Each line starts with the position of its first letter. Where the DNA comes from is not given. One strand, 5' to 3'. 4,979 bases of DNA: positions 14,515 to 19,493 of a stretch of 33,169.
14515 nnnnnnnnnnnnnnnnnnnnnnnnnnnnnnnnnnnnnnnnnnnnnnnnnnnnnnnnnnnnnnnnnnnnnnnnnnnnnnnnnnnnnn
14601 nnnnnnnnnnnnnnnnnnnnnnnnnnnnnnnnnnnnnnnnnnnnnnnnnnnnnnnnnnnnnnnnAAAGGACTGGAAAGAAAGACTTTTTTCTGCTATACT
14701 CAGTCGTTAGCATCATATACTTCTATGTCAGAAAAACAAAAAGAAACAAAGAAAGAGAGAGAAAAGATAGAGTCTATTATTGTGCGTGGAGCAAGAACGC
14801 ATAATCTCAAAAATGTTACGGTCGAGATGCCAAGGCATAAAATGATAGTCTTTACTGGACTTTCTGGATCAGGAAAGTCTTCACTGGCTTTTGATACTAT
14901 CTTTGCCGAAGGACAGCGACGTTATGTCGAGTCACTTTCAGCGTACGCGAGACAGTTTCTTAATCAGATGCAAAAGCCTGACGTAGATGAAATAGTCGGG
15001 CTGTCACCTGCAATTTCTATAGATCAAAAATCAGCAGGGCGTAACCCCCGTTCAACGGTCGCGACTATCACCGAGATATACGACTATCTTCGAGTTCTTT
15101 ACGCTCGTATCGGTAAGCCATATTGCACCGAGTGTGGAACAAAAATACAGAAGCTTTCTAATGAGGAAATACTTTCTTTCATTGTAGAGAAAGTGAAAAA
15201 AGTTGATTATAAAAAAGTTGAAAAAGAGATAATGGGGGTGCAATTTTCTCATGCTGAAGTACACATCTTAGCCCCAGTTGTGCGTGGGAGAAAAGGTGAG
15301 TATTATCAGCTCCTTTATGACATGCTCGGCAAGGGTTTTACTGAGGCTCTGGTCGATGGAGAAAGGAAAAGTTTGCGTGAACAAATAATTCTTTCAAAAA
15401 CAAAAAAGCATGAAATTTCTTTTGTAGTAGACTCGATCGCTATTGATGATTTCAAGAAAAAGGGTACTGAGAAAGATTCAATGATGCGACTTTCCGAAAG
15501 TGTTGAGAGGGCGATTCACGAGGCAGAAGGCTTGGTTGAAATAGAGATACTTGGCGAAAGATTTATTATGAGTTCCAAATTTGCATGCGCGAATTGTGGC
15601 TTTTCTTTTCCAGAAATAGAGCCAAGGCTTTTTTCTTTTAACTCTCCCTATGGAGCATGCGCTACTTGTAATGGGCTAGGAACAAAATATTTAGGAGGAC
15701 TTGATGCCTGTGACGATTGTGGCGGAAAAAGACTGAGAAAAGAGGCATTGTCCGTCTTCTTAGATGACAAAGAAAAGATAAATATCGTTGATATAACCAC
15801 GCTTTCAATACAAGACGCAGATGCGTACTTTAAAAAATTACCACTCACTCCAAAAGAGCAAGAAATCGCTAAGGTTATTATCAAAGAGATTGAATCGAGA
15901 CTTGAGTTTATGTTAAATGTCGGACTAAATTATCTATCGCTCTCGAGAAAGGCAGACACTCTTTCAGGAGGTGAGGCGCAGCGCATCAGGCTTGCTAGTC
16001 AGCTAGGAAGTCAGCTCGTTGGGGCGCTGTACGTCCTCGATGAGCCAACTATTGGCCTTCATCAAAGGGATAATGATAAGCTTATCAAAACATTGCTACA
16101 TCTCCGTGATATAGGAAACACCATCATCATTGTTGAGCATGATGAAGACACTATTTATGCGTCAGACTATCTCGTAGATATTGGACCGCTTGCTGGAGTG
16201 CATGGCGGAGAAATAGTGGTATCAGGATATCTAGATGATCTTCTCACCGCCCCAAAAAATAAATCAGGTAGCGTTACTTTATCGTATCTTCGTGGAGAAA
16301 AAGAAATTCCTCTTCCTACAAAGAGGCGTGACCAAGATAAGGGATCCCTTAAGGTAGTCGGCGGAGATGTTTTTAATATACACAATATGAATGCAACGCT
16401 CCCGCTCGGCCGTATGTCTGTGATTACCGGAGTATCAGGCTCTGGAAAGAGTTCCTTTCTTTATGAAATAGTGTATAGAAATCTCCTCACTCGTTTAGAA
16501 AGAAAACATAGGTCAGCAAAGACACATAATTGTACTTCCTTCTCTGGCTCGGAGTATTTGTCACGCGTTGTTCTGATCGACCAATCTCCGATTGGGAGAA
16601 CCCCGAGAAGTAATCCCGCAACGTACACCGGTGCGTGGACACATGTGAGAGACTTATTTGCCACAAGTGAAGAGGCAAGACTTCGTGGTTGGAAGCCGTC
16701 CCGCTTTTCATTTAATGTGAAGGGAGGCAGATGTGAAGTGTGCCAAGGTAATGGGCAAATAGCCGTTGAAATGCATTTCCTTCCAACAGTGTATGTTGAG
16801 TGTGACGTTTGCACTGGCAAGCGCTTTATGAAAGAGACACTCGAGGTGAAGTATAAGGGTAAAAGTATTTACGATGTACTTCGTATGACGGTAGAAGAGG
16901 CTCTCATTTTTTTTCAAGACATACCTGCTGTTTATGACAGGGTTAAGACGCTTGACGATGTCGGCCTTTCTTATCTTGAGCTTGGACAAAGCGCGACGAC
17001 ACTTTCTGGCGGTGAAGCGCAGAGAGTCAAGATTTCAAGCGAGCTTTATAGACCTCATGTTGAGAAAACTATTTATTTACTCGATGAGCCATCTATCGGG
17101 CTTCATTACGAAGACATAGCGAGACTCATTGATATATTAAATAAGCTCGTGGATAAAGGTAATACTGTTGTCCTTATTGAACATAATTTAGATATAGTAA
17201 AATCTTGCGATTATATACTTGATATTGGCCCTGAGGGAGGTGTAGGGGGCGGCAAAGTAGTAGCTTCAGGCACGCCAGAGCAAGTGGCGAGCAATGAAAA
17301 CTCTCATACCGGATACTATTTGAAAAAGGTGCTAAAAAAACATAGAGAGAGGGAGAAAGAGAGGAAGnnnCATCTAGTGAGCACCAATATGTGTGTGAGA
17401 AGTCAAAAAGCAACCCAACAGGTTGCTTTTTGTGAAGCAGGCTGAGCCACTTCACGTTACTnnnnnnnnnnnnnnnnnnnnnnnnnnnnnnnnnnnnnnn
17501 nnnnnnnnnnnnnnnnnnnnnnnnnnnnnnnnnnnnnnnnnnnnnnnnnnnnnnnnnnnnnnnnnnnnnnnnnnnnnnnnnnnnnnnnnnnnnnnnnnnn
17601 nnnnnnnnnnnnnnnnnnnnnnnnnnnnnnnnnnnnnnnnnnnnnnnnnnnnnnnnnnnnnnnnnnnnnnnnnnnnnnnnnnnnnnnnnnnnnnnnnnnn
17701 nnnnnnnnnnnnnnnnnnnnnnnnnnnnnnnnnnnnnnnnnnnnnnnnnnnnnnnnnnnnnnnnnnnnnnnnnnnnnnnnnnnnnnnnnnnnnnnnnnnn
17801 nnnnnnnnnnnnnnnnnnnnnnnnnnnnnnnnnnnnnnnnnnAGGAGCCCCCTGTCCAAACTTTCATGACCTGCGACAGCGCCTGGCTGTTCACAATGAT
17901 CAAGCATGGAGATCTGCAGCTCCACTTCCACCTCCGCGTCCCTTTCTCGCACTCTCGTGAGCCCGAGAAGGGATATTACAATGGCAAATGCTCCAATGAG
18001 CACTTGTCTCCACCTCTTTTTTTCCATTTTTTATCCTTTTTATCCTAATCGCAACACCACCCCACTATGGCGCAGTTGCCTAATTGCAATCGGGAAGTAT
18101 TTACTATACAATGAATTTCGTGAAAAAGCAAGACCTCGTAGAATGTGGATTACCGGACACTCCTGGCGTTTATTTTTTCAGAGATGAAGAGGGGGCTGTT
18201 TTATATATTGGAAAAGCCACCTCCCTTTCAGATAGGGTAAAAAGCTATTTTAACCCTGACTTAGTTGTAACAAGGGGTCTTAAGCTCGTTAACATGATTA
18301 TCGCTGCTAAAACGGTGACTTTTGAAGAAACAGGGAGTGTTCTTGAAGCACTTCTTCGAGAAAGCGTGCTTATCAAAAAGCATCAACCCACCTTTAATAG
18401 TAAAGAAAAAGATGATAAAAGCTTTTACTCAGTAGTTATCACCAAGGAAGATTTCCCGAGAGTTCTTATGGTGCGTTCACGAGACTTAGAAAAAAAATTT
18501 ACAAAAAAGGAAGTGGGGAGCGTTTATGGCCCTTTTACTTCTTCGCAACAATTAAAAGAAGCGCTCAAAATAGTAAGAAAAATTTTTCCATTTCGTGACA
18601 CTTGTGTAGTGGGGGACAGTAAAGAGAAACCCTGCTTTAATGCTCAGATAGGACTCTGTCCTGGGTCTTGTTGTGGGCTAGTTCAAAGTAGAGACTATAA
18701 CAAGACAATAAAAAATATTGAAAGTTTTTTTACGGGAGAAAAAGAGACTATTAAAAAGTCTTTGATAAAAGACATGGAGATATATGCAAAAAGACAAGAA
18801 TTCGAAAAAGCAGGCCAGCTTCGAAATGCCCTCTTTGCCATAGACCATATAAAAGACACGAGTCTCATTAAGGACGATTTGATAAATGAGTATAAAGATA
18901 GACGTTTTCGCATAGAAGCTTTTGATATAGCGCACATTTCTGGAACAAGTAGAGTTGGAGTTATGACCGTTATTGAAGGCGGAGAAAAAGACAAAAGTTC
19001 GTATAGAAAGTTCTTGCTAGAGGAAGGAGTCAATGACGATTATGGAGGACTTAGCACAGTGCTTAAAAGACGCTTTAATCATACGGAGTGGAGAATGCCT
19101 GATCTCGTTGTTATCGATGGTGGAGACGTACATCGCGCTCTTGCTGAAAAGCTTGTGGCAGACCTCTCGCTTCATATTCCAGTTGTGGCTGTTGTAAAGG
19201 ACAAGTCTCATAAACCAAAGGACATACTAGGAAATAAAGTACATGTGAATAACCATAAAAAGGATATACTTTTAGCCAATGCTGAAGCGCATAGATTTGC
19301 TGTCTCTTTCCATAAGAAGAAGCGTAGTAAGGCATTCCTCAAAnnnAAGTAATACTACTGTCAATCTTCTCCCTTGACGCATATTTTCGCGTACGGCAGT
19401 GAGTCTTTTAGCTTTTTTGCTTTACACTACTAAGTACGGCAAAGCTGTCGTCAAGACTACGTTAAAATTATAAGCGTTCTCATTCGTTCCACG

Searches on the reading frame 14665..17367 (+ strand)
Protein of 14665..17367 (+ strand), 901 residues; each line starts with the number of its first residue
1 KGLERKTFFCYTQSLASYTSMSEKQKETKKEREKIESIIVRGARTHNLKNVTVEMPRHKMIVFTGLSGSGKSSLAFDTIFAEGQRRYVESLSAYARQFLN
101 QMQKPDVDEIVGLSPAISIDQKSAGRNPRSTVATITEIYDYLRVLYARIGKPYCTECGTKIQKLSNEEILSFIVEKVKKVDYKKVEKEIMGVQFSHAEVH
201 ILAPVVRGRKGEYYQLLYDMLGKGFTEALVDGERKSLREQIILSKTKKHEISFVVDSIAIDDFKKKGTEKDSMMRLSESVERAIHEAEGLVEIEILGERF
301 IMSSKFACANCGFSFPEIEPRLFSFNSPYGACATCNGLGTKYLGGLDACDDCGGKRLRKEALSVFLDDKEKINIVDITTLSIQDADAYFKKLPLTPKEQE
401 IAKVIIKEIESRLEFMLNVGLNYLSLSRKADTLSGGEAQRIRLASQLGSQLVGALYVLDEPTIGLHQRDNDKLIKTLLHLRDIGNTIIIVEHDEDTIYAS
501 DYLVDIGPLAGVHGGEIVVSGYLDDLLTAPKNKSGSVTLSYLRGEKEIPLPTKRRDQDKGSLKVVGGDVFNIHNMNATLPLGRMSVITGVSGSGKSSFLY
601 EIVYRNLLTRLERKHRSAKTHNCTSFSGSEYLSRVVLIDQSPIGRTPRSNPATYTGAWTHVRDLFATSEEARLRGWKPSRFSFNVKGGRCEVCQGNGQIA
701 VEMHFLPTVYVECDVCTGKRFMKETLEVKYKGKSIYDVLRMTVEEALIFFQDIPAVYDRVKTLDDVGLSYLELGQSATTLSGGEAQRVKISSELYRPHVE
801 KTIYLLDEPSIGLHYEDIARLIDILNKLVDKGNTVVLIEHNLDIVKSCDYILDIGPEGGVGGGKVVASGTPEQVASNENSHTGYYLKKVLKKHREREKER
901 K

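Call 57: search_protein_families(library=pfam, max_evalue=0.00001, proteins=[window:14665-17367:+])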
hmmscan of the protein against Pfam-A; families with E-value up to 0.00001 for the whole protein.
window:14665-17367:+ (901 aa): 6 families
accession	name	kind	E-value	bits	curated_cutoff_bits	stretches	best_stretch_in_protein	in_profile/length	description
PF17760.6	UvrA_inter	-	4.8e-20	71.9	23.3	1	195-295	15-107/109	UvrA interaction domain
PF00005.33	ABC_tran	-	1e-18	68.7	25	0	756-809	85-135/137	ABC transporter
PF02463.25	SMC_N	-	4.9e-09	36.4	40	0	35-504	2-209/220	RecF/RecN/SMC N terminal domain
PF13304.12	AAA_21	-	2.2e-08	34.9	27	0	787-837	244-295/304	AAA domain, putative AbiEii toxin, Type IV TA system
PF13555.12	AAA_29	-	5.5e-07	29.7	27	0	49-74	13-38/61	P-loop containing region of AAA domain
PF03193.22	RsgA_GTPase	-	3.8e-06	27.3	30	0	23-75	70-123/174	RsgA GTPase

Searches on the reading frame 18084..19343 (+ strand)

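Call 57: search_protein_families(library=pfam, max_evalue=0.00001, proteins=[window:18084-19343:+])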
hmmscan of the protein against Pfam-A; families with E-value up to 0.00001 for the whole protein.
window:18084-19343:+ (420 aa): 2 families
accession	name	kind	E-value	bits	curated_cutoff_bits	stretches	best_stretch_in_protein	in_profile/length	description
PF08459.17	UvrC_RNaseH_dom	-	1.5e-30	106.6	22.3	1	274-407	10-159/159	UvrC RNAse H endonuclease domain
PF01541.30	GIY-YIG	-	1.6e-06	28.7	22.6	0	28-103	3-76/78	GIY-YIG catalytic domain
